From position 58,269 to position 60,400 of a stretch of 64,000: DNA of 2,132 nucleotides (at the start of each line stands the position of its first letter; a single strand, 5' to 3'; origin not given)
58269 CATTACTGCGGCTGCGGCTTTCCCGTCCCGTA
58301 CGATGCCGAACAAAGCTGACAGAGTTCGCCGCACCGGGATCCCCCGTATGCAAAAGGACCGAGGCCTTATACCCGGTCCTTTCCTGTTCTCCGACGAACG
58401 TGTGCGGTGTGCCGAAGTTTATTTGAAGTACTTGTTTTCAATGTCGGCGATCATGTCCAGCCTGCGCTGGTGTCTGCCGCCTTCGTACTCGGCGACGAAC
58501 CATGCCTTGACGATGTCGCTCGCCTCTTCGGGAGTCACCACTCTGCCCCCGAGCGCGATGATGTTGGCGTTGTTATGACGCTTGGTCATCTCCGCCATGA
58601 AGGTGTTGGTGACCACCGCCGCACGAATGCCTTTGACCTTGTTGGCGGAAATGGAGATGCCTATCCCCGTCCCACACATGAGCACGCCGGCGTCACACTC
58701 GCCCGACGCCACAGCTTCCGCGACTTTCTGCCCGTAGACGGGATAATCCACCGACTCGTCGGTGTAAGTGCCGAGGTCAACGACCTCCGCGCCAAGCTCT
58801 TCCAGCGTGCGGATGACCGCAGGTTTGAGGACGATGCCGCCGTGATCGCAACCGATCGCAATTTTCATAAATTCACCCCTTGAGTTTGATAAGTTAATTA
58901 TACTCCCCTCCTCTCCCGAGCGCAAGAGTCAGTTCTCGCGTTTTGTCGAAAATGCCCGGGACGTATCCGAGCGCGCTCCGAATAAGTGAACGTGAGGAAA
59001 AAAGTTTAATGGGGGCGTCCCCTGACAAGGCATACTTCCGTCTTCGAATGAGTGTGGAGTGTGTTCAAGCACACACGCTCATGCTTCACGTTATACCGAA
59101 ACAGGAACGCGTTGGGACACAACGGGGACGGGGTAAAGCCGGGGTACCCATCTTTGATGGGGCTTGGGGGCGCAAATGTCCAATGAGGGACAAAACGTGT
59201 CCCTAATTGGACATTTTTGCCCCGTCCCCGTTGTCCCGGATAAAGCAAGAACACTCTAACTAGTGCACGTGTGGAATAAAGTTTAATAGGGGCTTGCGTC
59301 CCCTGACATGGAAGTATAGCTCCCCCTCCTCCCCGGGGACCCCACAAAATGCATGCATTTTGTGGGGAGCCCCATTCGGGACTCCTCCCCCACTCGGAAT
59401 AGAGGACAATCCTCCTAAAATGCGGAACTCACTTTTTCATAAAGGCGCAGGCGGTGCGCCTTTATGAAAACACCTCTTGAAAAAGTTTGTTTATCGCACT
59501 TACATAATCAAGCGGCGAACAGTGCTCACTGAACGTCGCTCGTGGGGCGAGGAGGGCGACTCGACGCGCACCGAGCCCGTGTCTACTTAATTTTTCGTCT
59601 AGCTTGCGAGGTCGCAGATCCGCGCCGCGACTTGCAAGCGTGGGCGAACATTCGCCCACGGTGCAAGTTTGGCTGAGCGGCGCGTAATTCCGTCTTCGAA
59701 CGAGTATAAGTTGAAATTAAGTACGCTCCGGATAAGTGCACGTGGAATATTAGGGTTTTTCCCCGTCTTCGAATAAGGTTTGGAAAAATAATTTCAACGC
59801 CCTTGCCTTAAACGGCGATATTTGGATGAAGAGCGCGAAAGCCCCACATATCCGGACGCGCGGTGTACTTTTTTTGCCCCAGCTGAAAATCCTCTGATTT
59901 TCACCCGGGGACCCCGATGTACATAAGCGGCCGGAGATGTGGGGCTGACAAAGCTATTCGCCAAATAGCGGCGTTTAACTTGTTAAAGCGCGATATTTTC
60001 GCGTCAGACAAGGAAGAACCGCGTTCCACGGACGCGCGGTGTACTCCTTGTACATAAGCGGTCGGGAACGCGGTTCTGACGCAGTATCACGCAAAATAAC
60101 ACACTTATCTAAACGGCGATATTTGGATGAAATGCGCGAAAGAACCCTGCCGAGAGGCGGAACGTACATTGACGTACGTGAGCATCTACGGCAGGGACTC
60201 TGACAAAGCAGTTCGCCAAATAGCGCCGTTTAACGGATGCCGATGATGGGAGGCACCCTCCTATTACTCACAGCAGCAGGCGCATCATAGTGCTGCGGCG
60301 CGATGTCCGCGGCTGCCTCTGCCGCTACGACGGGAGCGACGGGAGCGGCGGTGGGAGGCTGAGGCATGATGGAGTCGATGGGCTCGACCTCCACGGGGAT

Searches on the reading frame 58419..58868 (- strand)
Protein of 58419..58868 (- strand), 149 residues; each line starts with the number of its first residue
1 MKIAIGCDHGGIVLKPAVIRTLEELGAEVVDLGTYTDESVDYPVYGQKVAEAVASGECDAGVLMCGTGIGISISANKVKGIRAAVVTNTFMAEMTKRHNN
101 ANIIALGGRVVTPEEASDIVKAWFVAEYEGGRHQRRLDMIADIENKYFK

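Call 27: find_encoding_contigs(protein=window:58419-58868:-, flank=3500, max_places=10)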
Protein window:58419-58868:- (149 aa): 22 contigs read that carry it; 10 places shown.
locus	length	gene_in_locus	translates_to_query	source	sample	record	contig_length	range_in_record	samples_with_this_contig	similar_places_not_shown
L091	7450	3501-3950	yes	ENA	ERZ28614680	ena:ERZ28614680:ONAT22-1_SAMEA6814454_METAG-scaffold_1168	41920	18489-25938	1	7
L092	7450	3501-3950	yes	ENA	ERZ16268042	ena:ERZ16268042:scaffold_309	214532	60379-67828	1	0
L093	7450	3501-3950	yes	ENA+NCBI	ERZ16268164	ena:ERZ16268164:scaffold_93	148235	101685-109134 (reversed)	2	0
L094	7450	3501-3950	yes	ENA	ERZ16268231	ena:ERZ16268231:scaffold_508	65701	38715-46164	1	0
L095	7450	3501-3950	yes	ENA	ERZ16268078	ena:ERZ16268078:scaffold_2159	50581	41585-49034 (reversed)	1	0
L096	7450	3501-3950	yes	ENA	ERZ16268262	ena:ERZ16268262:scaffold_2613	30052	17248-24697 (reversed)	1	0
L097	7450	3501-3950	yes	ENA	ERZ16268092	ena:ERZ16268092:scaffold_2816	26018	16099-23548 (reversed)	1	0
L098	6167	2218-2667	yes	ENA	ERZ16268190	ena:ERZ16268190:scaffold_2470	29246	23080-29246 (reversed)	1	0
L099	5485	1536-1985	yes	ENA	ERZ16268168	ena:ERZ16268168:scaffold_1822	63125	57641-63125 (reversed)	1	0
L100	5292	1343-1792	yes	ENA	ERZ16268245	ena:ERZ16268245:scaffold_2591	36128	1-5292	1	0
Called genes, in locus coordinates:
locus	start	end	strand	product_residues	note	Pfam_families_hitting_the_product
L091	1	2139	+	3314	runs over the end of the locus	PF18657:YDG (faint)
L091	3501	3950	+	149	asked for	PF02502:LacAB_rpiB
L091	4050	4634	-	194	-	PF02677:QueH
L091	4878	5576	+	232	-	PF00005:ABC_tran, PF13304:AAA_21 (faint)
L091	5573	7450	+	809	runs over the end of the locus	PF12704:MacB_PCD, PF02687:FtsX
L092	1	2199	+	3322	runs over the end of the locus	PF18657:YDG (faint)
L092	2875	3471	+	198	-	-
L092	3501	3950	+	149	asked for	PF02502:LacAB_rpiB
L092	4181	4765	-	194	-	PF02677:QueH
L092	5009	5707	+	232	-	PF00005:ABC_tran, PF13304:AAA_21 (faint)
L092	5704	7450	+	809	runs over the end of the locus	PF12704:MacB_PCD, PF02687:FtsX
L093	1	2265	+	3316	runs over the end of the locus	-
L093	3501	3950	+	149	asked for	PF02502:LacAB_rpiB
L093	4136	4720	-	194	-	PF02677:QueH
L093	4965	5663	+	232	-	PF00005:ABC_tran, PF13304:AAA_21 (faint)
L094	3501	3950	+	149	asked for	PF02502:LacAB_rpiB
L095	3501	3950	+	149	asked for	PF02502:LacAB_rpiB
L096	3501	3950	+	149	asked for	PF02502:LacAB_rpiB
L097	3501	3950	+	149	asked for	PF02502:LacAB_rpiB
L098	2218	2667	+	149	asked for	PF02502:LacAB_rpiB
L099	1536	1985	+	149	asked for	PF02502:LacAB_rpiB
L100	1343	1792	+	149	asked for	PF02502:LacAB_rpiB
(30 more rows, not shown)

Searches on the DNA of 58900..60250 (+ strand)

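Call 11: search_rna_families(source=window, start=58900, end=60250, threshold=evalue, max_evalue=10)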
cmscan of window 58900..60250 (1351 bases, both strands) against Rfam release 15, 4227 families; matches with E-value up to 10: 9.
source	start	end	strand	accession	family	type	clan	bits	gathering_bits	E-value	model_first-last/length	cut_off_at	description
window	59399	59485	+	RF00425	SNORA18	Gene; snRNA; snoRNA; HACA-box;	CL00038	22.3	70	0.41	1-132/132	no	Small nucleolar RNA SNORA18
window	59288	59401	+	RF03033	NLPC-P60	Cis-reg;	-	21.9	53.7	0.51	1-96/96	no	NLPC-P60 RNA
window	59345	59443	-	RF03035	nqrA-Marinomonas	Gene; sRNA;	-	21.2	95.5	1.1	20-123/134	no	nqrA-Marinomonas RNA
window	59434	59470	-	RF03642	MIR5743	Gene; miRNA;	-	20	111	1.1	1-81/81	no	MIR5743 microRNA precursor family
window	59171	59220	+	RF04198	MIR8670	Gene; miRNA;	-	17.8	150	2.7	1-142/142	no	MIR8670 microRNA precursor family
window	59072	59124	-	RF01531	TB10Cs3H1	Gene; snRNA; snoRNA; HACA-box;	-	17.5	40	2.8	1-62/62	no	Trypanosomatid snoRNA TB10Cs3H1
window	59399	59466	+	RF02057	STnc40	Gene; sRNA;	-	17.1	45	8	1-70/70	no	Salmonella enterica sRNA STnc40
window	59434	59470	-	RF04197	mir-9457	Gene; miRNA;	-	16.9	90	4.9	16-54/68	no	mir-9457 microRNA precursor family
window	59093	59228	+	RF00007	U12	Gene; snRNA; splicing;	CL00006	15.5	53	2.9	1-151/151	no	U12 minor spliceosomal RNA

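Call 46: search_dna_similar(query=window:59290-59790:+, collection=plasmids, mode=distant, max_evalue=0.001, max_rows=10)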
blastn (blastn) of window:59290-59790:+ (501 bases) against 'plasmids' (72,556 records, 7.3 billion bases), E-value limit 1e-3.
No match.

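Call 47: search_dna_similar(query=window:59290-59790:+, collection=phages, mode=distant, max_evalue=0.001, max_rows=10)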
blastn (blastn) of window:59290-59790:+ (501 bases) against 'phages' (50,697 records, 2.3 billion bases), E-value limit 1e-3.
No match.
